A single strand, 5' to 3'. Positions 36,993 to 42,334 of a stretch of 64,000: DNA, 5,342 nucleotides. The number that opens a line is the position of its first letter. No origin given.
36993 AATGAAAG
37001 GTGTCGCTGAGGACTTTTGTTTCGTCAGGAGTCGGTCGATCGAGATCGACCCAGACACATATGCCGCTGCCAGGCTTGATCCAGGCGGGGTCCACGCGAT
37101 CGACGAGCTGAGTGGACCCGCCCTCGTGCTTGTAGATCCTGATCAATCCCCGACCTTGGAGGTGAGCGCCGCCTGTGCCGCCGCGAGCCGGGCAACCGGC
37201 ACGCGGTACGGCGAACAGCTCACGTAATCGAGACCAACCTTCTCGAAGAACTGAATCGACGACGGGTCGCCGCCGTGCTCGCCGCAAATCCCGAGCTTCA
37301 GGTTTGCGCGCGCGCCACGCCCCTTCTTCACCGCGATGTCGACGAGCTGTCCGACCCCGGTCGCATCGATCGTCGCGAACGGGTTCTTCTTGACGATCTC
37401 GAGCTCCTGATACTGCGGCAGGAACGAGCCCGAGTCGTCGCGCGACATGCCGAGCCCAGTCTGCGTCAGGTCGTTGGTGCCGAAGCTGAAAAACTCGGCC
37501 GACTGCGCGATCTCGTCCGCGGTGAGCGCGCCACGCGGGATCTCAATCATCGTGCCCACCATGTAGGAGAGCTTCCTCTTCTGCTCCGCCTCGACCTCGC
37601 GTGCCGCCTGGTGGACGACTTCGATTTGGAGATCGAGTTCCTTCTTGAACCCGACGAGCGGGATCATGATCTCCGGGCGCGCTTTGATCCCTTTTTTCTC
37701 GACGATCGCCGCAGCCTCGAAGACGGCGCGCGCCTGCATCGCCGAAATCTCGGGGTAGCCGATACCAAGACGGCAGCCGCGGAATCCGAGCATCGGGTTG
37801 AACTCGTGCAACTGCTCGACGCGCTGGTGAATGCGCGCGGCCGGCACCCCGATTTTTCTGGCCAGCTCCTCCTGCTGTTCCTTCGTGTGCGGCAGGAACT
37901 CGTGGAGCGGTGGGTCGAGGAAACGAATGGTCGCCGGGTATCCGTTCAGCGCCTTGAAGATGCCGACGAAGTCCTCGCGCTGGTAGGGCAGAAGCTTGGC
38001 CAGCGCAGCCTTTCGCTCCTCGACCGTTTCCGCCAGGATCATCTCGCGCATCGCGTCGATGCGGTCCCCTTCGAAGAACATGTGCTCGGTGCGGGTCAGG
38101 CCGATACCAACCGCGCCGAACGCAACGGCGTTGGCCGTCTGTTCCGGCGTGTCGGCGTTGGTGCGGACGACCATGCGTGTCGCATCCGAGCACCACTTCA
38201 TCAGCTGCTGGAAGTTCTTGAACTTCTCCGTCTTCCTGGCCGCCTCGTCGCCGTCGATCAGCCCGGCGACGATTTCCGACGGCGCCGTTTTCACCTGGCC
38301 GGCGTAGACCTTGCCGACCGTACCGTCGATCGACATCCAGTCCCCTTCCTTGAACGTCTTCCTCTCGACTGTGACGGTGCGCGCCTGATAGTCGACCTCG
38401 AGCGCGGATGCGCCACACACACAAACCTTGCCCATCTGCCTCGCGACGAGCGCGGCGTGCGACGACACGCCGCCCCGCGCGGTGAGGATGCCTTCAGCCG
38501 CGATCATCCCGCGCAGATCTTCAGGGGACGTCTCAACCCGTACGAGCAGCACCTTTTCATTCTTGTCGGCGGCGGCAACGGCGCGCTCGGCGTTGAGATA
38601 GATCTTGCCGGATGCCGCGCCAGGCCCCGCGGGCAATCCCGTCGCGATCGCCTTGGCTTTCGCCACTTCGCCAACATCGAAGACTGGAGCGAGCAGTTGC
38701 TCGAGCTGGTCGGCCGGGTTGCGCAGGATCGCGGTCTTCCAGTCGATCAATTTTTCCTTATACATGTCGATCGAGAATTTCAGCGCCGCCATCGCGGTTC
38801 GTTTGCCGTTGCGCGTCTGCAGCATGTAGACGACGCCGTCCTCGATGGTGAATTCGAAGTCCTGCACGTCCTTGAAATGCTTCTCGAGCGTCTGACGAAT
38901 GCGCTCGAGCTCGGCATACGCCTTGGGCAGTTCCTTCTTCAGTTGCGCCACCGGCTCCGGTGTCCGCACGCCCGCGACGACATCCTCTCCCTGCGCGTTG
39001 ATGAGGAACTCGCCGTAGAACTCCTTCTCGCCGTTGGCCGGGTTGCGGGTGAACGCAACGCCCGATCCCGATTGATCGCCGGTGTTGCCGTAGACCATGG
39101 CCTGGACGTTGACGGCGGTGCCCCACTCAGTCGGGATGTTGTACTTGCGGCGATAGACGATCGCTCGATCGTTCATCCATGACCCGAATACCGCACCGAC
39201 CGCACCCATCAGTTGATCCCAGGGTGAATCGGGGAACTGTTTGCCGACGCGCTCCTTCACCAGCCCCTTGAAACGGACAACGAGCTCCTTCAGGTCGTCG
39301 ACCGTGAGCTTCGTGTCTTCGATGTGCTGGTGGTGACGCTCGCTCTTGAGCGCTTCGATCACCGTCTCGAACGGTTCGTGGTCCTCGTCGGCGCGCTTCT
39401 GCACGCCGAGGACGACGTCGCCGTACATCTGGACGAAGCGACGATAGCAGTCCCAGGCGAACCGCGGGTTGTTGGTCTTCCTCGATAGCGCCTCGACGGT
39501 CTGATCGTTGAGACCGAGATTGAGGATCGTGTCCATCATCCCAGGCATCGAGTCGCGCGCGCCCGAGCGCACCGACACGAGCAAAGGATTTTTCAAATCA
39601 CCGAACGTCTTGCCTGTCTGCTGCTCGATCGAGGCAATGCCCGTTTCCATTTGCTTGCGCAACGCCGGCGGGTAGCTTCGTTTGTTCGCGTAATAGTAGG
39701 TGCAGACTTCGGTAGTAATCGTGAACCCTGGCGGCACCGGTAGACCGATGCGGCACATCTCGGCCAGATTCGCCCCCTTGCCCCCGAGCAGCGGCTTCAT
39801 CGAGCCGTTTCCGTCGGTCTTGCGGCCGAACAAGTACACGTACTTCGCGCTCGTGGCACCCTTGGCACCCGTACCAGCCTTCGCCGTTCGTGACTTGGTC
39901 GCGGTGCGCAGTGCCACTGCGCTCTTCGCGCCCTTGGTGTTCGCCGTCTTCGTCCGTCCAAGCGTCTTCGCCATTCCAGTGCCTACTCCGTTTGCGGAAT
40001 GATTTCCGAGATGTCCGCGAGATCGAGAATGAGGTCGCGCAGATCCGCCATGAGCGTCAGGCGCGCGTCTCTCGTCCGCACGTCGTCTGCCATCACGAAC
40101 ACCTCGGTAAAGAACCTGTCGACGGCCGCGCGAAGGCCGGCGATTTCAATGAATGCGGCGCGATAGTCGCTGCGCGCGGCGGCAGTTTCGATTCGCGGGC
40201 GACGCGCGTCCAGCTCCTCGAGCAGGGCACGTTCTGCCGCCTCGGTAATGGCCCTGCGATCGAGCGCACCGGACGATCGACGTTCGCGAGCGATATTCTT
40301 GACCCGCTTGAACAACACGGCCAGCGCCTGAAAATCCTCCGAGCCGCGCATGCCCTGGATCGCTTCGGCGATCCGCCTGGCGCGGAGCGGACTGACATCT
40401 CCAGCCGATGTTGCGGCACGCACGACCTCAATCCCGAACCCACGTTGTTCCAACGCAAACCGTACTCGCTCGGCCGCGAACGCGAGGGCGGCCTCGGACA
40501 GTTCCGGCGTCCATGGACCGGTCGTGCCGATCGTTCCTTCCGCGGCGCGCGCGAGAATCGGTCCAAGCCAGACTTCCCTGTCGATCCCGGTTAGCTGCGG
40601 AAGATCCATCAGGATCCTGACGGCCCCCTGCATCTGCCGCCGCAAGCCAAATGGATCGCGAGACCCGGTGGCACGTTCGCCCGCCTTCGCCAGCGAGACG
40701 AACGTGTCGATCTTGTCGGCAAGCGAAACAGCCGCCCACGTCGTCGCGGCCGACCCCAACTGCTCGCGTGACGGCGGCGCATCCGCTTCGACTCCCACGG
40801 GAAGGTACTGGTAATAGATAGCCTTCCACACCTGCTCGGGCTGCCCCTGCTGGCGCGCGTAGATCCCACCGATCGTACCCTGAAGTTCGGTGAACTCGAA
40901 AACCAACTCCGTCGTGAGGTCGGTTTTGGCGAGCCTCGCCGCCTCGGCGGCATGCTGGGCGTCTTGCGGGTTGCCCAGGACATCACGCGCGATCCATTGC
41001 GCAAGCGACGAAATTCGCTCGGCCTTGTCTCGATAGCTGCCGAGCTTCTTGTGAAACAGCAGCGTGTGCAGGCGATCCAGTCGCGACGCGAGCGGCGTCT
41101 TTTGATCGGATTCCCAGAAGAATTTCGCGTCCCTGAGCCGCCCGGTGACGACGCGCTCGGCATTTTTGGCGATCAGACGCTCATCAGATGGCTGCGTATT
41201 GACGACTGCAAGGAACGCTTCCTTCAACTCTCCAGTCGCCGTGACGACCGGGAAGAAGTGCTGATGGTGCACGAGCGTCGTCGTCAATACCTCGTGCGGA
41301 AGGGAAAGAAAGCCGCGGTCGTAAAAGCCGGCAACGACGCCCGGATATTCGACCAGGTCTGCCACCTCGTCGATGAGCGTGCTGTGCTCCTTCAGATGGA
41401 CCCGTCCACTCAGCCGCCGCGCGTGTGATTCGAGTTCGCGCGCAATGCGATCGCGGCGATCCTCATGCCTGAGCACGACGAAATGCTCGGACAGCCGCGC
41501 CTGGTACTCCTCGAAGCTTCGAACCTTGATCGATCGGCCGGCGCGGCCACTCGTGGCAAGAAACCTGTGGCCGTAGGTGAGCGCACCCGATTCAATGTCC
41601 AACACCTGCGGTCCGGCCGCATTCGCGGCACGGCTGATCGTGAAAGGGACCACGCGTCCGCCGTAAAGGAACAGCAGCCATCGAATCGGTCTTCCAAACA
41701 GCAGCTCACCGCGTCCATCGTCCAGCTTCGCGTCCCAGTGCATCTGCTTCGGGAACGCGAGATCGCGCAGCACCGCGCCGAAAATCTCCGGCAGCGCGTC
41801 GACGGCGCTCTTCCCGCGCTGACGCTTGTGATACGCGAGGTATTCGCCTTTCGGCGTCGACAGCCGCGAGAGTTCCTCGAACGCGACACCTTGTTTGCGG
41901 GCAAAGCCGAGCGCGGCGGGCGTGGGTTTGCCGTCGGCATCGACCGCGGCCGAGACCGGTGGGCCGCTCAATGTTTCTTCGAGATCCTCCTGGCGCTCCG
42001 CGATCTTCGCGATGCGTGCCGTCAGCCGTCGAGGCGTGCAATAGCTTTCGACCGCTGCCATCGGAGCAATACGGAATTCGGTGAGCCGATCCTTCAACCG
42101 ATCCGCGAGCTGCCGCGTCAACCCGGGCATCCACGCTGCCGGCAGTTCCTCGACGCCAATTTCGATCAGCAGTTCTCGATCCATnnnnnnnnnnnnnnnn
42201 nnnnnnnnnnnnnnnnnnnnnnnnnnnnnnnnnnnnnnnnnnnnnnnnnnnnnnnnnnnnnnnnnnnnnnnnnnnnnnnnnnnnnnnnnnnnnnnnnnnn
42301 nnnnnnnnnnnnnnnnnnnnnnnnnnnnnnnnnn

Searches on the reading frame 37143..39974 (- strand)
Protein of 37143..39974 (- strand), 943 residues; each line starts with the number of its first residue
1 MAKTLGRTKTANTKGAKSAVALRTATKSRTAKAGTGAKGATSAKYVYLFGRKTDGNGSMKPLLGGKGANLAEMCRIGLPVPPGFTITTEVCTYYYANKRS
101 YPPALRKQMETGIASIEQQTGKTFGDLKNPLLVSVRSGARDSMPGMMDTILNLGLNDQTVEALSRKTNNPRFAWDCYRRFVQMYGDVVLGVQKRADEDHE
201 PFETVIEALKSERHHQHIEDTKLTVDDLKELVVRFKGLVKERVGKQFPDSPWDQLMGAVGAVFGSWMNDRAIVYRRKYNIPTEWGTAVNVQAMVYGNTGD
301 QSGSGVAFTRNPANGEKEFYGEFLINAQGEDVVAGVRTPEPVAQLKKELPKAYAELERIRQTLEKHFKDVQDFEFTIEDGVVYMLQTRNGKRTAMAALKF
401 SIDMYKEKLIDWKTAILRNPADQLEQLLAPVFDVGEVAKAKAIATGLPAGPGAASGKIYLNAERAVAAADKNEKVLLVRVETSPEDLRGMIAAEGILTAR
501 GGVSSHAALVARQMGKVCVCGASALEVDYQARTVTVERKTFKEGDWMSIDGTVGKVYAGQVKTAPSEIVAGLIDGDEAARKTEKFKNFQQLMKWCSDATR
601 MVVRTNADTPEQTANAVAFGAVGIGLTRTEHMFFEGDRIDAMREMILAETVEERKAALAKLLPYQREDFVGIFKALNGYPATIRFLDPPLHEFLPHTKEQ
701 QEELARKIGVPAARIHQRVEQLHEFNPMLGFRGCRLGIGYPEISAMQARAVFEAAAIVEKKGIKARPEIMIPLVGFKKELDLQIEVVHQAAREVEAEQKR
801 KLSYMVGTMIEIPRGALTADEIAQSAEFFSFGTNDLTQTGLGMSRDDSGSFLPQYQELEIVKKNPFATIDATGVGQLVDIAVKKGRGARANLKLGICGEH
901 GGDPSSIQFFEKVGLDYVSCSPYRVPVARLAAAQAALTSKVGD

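Call 4: search_protein_families(library=pfam, proteins=[window:37143-39974:-])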
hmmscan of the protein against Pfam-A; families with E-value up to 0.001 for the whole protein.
window:37143-39974:- (943 aa): 3 families
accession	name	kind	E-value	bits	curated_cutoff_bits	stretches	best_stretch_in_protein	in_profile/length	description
PF02896.24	PEP-utilizers_C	-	3.7e-78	263.1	22.8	1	584-935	3-291/293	PEP-utilising enzyme, PEP-binding domain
PF01326.24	PPDK_N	-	2.6e-55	188.4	27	3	106-343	78-221/328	Pyruvate phosphate dikinase, AMP/ATP-binding domain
PF00391.29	PEP-utilizers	-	2.5e-19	69.1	23.1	1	473-554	3-72/72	PEP-utilising enzyme, mobile domain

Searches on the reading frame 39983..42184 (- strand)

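Call 4: search_protein_families(library=pfam, proteins=[window:39983-42184:-])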
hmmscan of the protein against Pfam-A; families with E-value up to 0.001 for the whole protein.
window:39983-42184:- (733 aa): 2 families
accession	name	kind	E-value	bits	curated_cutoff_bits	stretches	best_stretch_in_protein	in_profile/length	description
PF02092.22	tRNA_synt_2f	-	4.7e-160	534.5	29.2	1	5-592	1-535/536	Glycyl-tRNA synthetase beta subunit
PF05746.21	DALR_1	-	1.3e-05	25.7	22.3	1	626-718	6-101/117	DALR anticodon binding domain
